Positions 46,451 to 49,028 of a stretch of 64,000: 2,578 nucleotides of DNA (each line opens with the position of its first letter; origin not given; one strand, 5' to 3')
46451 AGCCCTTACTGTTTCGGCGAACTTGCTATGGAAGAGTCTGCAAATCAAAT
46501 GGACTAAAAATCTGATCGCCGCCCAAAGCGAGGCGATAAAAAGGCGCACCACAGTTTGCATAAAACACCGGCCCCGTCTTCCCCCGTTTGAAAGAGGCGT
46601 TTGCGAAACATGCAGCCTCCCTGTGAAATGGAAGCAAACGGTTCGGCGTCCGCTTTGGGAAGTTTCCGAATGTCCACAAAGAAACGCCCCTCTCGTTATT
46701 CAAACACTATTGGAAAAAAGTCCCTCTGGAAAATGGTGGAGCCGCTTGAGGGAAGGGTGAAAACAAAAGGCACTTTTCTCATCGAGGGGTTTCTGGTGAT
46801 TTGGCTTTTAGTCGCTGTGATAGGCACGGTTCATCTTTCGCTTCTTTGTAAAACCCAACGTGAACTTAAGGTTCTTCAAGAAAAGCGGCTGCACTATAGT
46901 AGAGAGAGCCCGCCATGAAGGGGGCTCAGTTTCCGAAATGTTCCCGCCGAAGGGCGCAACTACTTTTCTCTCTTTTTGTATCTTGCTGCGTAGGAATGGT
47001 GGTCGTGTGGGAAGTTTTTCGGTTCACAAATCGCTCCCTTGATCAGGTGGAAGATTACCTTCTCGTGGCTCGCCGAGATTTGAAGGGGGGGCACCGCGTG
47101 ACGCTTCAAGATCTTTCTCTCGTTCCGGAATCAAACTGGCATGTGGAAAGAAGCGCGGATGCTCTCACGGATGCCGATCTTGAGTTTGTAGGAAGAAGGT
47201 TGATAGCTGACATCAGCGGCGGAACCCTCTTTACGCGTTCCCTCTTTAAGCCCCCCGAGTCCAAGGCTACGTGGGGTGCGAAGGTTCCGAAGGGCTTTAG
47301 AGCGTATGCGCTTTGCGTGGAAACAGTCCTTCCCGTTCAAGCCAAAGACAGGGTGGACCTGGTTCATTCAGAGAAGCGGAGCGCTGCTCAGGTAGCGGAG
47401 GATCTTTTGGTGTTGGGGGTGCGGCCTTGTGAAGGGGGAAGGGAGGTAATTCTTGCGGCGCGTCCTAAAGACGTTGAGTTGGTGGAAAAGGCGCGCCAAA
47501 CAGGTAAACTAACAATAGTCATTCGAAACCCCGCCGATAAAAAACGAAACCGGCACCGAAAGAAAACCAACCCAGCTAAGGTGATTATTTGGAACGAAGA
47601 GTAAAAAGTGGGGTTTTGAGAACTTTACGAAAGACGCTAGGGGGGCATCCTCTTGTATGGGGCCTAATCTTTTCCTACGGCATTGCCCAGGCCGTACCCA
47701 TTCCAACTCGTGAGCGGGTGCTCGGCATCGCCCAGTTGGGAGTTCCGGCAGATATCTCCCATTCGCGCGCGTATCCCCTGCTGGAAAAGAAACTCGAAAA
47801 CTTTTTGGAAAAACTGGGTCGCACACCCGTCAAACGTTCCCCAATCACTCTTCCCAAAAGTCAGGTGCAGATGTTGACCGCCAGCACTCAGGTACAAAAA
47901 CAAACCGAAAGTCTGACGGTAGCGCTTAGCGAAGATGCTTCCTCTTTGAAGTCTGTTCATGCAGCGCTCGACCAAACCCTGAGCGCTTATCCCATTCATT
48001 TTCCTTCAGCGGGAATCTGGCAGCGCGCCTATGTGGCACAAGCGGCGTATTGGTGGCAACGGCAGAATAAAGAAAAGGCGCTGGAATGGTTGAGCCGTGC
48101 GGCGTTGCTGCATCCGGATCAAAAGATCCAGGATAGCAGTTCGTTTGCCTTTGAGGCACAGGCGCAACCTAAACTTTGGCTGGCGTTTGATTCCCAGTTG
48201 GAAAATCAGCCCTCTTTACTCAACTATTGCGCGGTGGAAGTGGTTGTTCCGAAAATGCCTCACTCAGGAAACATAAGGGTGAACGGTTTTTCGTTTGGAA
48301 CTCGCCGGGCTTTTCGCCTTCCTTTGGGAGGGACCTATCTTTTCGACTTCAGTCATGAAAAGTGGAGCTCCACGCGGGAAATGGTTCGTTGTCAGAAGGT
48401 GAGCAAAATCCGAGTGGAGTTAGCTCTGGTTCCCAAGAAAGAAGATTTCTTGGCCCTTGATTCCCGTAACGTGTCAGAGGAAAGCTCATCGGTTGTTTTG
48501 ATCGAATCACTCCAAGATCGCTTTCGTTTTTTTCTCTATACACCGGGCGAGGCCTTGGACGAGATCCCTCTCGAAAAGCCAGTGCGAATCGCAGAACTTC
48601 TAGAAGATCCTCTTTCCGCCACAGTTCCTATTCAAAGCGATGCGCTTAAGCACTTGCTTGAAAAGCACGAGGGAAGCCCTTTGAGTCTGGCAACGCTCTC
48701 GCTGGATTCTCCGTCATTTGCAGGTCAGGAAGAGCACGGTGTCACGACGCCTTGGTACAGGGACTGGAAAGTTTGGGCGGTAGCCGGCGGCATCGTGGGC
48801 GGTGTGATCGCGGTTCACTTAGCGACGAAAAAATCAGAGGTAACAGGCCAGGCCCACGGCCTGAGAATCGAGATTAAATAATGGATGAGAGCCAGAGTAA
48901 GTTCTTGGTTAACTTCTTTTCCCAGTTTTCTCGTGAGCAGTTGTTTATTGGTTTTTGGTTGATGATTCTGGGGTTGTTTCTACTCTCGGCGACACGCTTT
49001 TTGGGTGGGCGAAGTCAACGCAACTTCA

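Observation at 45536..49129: Partial Flp/Tad-type pilus mini-locus with sigma-54-type promoter, micro-prepilin ORF and an uncharacterised TPR protein, but no ATPase or secretin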

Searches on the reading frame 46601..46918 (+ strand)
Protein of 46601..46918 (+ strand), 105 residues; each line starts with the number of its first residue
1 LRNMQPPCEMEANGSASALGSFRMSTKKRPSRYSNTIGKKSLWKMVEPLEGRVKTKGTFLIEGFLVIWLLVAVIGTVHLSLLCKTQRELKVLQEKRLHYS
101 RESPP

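Call 5: search_protein_families(library=pfam, max_evalue=1, proteins=[window:46601-46918:+])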
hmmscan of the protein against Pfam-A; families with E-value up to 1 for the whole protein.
window:46601-46918:+ (105 aa): 1 family
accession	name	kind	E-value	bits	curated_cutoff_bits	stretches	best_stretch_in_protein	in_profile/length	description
PF08527.15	PAD_M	-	0.24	11.4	24.8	1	16-63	94-139/159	Protein-arginine deiminase (PAD) middle domain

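Call 6: search_protein_families(library=ncbifam, max_evalue=1, proteins=[window:46601-46918:+])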
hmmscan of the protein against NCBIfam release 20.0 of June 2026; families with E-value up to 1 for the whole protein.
window:46601-46918:+ (105 aa): 0 families

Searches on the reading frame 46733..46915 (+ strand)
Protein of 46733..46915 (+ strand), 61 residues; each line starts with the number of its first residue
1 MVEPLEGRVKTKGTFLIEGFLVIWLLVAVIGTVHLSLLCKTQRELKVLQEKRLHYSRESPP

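Call 68: search_protein_families(library=pfam, alignment_id=A9, max_evalue=1)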
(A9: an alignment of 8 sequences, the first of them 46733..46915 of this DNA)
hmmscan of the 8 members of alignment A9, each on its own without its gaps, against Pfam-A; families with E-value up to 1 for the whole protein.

A. member 1, window:46733-46915:+ (61 aa): 0 families

B. families by the number of members that match (of 8 scanned): 6 families
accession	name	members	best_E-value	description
PF23688.1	YlcJ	1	0.0052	YlcJ-like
PF14770.11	TMEM18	1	0.039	Transmembrane protein 18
PF16964.10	TadF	1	0.045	Putative tight adherence pilin protein F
PF16484.10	CPT_N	1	0.13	Carnitine O-palmitoyltransferase N-terminus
PF15872.10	SRTM1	1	0.21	Serine-rich and transmembrane domain-containing protein 1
PF02038.21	ATP1G1_PLM_MAT8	1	0.42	ATP1G1/PLM/MAT8 family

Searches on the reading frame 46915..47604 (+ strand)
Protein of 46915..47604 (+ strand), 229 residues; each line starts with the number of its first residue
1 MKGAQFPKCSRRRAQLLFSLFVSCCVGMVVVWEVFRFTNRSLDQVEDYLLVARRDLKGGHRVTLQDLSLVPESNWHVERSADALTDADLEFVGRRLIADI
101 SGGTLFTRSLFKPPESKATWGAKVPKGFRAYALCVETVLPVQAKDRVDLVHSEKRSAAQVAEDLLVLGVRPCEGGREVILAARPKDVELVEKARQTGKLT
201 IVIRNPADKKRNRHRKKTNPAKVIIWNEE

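Call 5: search_protein_families(library=pfam, max_evalue=1, proteins=[window:46915-47604:+])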
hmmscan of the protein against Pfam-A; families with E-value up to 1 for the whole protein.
window:46915-47604:+ (229 aa): 3 families
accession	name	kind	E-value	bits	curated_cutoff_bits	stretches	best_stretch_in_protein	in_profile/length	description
PF16976.10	RcpC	-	0.0061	16.9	28.8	1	176-204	86-114/114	Flp pilus assembly protein RcpC/CpaB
PF08666.17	SAF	-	0.0096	16.9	21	1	50-109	4-60/63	SAF domain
PF01991.23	vATP-synt_E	-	0.012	15.5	24.2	1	142-194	80-131/199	ATP synthase (E/31 kDa) subunit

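Call 6: search_protein_families(library=ncbifam, max_evalue=1, proteins=[window:46915-47604:+])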
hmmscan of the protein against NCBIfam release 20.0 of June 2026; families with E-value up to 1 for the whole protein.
window:46915-47604:+ (229 aa): 2 families
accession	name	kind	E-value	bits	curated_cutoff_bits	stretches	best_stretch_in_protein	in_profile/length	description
TIGR03177.1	pilus_cpaB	equivalog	1.2e-13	51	71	1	45-216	35-226/262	Flp pilus assembly protein CpaB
TIGR03170.1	flgA_cterm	equivalog_domain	0.016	15.1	54.65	1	49-115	15-78/137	flagellar basal body P-ring formation chaperone FlgA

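Call 9: find_encoding_contigs(protein=window:46915-47601:+, flank=10000, max_places=6)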
Protein window:46915-47601:+ (229 aa): no gene with exactly this product is on record in the collection.

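Call 10: find_homologous_proteins(query=window:46915-47601:+)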
Query window:46915-47601:+ (229 aa): 1 proteins with E <= 0.001 among 741 candidates.
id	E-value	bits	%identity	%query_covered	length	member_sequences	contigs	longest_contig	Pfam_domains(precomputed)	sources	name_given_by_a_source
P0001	5.9e-126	437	99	87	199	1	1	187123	-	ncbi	-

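Call 11: find_encoding_contigs(protein=P0001, flank=10000, max_places=6)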
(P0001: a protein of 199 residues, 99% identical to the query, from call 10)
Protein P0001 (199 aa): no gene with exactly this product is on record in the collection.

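Call 12: list_cluster_members(proteins=[P0001])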
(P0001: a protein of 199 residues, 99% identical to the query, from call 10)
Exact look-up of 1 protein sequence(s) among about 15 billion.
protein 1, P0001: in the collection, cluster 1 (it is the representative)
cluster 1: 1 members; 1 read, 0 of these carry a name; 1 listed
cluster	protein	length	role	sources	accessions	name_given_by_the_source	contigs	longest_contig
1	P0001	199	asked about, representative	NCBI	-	-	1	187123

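Call 126: search_solved_structures(query=A16, max_evalue=1)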
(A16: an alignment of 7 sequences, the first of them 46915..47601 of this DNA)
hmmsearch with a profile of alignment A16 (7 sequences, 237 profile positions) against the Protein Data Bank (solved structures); distinct sequences matched with E-value up to 1: 2.
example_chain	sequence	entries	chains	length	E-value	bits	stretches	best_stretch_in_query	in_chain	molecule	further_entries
9gzr_A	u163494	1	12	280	1.4e-05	28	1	44-208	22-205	RcpC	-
3ghd_A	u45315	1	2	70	0.075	15.8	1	138-191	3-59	a cystathionine beta-synthase domain protein fused to a Zn-ribbon-like domain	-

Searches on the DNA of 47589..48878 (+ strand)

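Call 112: search_rna_families(sources=[L001, L003, L005, L008, L010, L011, L012], threshold=gathering)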
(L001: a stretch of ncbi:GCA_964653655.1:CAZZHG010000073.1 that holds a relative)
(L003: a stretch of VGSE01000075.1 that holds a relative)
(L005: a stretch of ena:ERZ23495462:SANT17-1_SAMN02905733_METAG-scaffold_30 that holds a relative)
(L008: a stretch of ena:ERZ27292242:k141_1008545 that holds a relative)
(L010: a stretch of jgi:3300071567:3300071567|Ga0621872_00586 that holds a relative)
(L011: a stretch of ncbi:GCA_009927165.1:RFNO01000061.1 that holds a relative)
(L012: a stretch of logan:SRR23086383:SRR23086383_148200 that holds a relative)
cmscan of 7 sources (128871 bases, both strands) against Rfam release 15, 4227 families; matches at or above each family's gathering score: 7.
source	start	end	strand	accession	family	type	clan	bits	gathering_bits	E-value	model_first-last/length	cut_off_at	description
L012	7012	7195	+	RF00013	6S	Gene;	-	104.5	46.4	1.1e-19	1-187/187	no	6S / SsrS RNA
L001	4348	4530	+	RF00013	6S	Gene;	-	102.7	46.4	2.9e-19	1-187/187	no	6S / SsrS RNA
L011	6973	7156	+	RF00013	6S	Gene;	-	101.6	46.4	5.3e-19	1-187/187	no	6S / SsrS RNA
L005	5620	5797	+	RF00013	6S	Gene;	-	99.5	46.4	1.7e-18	1-187/187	no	6S / SsrS RNA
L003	2922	3099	+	RF00013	6S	Gene;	-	95.9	46.4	1.2e-17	1-187/187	no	6S / SsrS RNA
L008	5301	5475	+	RF00013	6S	Gene;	-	79.7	46.4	9.1e-14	1-187/187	no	6S / SsrS RNA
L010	7263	7438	+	RF00013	6S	Gene;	-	77.2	46.4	3.5e-13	1-187/187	no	6S / SsrS RNA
